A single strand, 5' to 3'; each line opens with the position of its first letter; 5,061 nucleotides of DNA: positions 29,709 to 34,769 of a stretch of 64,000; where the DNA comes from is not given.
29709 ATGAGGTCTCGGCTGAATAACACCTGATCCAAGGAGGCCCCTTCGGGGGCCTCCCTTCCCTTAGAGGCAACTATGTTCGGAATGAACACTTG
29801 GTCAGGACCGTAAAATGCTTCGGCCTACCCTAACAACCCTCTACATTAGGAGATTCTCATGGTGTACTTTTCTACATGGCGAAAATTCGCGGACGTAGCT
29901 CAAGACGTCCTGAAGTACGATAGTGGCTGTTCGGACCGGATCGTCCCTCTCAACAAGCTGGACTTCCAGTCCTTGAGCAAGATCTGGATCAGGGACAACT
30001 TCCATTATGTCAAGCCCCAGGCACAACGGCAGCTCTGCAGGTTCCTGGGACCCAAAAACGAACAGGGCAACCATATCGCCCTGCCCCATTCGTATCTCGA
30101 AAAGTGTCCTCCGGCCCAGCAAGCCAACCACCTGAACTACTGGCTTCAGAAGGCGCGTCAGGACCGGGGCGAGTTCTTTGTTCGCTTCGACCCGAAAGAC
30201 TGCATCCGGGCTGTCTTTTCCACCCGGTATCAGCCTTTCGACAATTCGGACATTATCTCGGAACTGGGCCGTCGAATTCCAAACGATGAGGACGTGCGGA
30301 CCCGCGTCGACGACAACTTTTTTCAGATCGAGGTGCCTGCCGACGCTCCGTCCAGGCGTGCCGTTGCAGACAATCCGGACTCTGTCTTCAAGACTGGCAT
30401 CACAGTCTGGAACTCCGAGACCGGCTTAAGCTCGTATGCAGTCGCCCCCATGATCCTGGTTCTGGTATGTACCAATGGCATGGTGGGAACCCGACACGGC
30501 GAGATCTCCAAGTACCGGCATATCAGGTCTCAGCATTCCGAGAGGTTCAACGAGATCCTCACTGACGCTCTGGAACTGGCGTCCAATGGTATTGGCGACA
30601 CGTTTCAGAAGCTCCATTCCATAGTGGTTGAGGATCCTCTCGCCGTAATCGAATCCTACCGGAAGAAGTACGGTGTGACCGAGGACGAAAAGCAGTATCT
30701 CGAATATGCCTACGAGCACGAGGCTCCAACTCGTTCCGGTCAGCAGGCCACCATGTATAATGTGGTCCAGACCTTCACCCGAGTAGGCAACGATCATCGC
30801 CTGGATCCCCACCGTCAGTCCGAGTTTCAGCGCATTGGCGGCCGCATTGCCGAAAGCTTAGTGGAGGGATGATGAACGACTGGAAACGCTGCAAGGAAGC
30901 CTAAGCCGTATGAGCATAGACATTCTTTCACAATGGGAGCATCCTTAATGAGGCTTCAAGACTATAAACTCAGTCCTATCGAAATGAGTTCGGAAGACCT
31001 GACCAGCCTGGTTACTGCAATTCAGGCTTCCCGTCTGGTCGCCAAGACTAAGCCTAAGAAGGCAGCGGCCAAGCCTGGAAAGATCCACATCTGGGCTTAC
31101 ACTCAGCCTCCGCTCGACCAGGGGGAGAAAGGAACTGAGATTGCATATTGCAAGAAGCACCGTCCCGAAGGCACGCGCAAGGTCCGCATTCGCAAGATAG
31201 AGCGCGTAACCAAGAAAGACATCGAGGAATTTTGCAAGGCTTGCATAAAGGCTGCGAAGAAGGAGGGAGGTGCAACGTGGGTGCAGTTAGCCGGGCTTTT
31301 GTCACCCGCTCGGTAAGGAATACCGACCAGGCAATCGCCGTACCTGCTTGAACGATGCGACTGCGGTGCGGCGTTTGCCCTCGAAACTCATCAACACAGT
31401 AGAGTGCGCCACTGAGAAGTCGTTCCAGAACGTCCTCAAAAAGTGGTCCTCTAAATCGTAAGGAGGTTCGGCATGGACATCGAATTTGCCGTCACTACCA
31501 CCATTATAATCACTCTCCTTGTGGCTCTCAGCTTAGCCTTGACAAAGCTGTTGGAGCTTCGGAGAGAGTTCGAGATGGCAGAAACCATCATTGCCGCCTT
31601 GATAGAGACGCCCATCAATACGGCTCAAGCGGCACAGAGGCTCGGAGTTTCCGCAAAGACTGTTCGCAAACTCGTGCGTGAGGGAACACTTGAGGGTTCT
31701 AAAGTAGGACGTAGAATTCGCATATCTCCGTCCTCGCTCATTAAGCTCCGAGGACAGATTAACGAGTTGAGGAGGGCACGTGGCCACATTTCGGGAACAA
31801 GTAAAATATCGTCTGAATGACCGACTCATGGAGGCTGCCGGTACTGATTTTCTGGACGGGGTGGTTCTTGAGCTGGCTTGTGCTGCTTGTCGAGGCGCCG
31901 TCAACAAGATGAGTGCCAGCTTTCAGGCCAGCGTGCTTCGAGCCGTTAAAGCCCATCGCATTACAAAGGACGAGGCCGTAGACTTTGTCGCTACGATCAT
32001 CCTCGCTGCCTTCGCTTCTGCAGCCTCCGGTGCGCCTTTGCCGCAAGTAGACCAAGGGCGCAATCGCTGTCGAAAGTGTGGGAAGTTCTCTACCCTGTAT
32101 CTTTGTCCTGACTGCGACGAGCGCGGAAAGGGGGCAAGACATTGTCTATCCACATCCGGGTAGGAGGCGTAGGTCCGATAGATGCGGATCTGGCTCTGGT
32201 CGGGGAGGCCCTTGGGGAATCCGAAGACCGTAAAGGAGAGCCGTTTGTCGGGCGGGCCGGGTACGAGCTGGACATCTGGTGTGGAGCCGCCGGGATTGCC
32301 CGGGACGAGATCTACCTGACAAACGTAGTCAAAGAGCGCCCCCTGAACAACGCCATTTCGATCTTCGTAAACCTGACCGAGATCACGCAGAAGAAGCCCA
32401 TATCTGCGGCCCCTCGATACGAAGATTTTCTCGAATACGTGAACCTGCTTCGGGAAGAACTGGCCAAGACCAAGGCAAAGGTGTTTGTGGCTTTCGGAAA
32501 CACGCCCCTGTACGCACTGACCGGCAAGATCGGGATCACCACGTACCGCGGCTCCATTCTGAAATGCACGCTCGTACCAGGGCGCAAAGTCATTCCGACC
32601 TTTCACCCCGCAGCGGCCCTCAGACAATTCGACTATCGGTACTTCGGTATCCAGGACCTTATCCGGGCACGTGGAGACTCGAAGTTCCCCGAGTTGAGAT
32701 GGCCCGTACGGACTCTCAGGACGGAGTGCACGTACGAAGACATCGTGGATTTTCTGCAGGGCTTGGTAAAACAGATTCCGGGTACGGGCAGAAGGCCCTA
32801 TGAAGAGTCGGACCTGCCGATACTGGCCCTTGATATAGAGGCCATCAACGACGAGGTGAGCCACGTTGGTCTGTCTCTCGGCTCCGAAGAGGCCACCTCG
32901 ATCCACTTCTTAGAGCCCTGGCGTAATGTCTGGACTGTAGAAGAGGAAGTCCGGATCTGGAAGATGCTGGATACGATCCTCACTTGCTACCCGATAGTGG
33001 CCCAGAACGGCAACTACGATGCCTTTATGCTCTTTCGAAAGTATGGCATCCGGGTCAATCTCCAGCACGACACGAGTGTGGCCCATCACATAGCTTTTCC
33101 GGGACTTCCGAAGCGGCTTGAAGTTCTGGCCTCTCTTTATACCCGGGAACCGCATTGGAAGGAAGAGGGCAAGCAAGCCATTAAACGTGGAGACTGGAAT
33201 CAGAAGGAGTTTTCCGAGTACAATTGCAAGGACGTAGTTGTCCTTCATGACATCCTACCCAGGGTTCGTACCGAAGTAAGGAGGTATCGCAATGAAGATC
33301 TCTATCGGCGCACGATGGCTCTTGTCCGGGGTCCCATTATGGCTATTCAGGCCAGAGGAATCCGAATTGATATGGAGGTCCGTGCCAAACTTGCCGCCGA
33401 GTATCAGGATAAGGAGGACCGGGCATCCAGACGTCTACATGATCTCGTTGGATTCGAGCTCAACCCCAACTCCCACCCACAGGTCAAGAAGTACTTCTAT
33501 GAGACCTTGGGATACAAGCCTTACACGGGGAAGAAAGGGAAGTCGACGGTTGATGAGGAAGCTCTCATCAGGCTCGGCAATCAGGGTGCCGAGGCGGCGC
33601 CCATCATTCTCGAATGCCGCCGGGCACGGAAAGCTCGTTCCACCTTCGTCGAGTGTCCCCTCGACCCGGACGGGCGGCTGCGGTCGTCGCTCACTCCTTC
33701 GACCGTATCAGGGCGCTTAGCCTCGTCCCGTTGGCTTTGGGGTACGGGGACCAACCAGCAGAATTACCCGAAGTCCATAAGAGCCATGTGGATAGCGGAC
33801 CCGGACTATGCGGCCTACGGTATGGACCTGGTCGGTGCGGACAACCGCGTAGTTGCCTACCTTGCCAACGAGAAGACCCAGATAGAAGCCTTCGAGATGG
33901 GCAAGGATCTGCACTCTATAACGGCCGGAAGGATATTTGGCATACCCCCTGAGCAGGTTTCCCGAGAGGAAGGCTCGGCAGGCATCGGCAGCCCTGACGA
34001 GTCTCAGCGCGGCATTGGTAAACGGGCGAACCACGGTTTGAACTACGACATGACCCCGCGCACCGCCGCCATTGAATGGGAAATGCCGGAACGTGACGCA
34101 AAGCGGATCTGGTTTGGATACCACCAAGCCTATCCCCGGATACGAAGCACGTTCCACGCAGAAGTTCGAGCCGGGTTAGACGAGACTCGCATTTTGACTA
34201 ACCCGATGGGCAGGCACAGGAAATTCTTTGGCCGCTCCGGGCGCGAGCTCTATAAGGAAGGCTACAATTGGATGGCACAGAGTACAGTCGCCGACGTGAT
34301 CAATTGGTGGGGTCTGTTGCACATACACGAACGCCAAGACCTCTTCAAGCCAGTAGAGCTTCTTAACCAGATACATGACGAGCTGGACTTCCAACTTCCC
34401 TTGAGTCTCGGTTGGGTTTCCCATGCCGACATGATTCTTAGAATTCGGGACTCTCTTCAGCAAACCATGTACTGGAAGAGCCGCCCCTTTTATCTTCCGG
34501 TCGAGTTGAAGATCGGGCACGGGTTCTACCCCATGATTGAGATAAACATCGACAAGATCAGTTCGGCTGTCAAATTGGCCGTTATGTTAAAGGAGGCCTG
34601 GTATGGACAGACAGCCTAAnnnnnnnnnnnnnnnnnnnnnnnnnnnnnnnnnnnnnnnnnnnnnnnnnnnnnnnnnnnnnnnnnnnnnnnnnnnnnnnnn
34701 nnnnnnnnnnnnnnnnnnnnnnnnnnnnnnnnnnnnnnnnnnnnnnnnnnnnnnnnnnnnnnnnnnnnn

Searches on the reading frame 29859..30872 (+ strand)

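Call 54: search_protein_families(library=pfam, proteins=[window:29859-30872:+], max_evalue=0.01)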
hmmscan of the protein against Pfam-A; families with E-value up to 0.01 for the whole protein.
window:29859-30872:+ (337 aa): 1 family
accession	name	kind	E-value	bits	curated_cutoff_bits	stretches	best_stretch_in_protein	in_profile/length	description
PF06067.16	DUF932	-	6.6e-06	26.5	23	1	119-308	4-204/227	Domain of unknown function (DUF932)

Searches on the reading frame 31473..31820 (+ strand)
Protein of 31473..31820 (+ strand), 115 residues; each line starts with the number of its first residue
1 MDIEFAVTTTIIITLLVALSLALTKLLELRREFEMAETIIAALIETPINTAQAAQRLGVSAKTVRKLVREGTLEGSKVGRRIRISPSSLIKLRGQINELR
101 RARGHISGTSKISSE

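Call 104: search_protein_families(library=pfam, proteins=[window:31473-31820:+], max_evalue=0.05)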
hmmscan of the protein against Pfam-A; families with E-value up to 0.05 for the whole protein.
window:31473-31820:+ (115 aa): 18 families
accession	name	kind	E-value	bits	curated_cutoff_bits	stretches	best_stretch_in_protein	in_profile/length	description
PF12728.13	HTH_17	-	4.9e-12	46.4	27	1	49-91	3-45/51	Helix-turn-helix domain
PF13338.12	AbiEi_4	-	0.00015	22.3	25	1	48-74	14-39/49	Transcriptional regulator, AbiEi antitoxin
PF02954.25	HTH_8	-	0.00054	20.1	22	1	37-66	8-37/42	Bacterial regulatory protein, Fis family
PF00376.29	MerR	-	0.00064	19.9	28.2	1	50-72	2-24/38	MerR family regulatory protein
PF13384.12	HTH_23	-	0.0019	18.4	24.6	1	48-69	18-39/50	Homeodomain-like domain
PF13542.12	HTH_Tnp_ISL3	-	0.0044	16.9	27.4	1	35-67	16-46/51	Helix-turn-helix domain of transposase family ISL3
PF13551.12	HTH_29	-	0.0076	16.8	28.1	1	49-77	14-45/64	Winged helix-turn helix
PF04545.22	Sigma70_r4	-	0.0085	16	24.1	1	45-71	18-44/50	Sigma-70, region 4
PF21531.3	Rv2175c_wHTH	-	0.009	16.4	27.1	1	49-73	17-41/57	DNA-binding protein Rv2175c, wHTH domain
PF05344.16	DUF746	-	0.0097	16.3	26.9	1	43-70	8-35/64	Domain of Unknown Function (DUF746)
PF08220.18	HTH_DeoR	-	0.014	15.6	21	1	48-66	15-33/57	DeoR-like helix-turn-helix domain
PF01527.26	HTH_Tnp_1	-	0.021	15.5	24.1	0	37-101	13-72/75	Transposase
PF06322.17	Phage_NinH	-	0.024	15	29.8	1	37-69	6-38/60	Phage NinH protein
PF02042.20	RWP-RK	-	0.038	14.3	29.3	0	50-71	15-36/49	RWP-RK domain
PF08281.18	Sigma70_r4_2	-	0.044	13.9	25.7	0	51-69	30-48/54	Sigma-70, region 4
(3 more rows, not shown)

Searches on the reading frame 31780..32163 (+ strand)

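Call 104: search_protein_families(library=pfam, proteins=[window:31780-32163:+], max_evalue=0.05)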
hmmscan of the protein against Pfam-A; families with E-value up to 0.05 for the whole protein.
window:31780-32163:+ (127 aa): 2 families
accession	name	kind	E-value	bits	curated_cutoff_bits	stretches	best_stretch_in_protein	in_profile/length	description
PF24844.1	PolC_DP2_central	-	0.011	15.1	24.3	1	88-123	329-364/372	DNA polymerase II large subunit DP2, central domain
PF12773.13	DZR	-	0.036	14.7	27.3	0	90-115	8-33/45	Double zinc ribbon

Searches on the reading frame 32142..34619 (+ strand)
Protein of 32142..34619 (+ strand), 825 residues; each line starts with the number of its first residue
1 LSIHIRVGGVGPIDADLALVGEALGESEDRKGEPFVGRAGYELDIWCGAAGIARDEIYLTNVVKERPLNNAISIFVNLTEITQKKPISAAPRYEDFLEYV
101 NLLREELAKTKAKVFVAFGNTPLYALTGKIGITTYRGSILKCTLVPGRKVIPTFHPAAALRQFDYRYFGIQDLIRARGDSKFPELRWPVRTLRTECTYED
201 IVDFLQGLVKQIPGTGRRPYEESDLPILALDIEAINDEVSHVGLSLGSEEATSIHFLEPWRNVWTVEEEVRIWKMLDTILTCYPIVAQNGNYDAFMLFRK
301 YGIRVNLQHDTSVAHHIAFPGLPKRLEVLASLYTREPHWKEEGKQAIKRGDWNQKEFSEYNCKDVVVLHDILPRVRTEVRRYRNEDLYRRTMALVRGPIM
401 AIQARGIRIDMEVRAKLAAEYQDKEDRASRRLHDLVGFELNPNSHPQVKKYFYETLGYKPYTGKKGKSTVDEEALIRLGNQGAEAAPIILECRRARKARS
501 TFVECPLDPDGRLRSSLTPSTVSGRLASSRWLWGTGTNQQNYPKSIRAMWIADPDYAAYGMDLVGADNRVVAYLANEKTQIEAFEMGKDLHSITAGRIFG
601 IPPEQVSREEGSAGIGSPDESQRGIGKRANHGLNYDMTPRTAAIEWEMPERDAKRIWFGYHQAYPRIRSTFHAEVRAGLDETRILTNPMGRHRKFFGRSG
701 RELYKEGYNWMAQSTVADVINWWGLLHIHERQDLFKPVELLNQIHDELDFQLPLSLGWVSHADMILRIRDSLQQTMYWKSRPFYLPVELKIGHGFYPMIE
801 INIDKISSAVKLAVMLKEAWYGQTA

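Call 16: search_protein_families(library=pfam, proteins=[window:32142-34619:+], max_evalue=0.001)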
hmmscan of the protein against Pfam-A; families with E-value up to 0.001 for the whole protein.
window:32142-34619:+ (825 aa): 2 families
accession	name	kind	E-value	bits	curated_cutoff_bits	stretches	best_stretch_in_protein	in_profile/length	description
PF00476.26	DNA_pol_A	-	1.5e-38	133.2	34.3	1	415-754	5-343/381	DNA polymerase family A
PF03167.25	UDG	-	4.8e-20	72.5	24.3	1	9-162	2-124/141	Uracil DNA glycosylase superfamily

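Call 17: search_protein_families(library=phrogs, proteins=[window:32142-34619:+], max_evalue=0.001)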
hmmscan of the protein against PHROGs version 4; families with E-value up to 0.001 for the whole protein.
window:32142-34619:+ (825 aa): 3 families
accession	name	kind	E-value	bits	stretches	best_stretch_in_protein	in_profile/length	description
phrog_17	-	DNA, RNA and nucleotide metabolism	4.7e-85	287.6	1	85-811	537-1246/1445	DNA polymerase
phrog_2573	-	DNA, RNA and nucleotide metabolism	1.3e-08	35.5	1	567-806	28-285/336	DNA polymerase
phrog_10285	-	DNA, RNA and nucleotide metabolism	2.2e-06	27.9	1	543-673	42-166/321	DNA polymerase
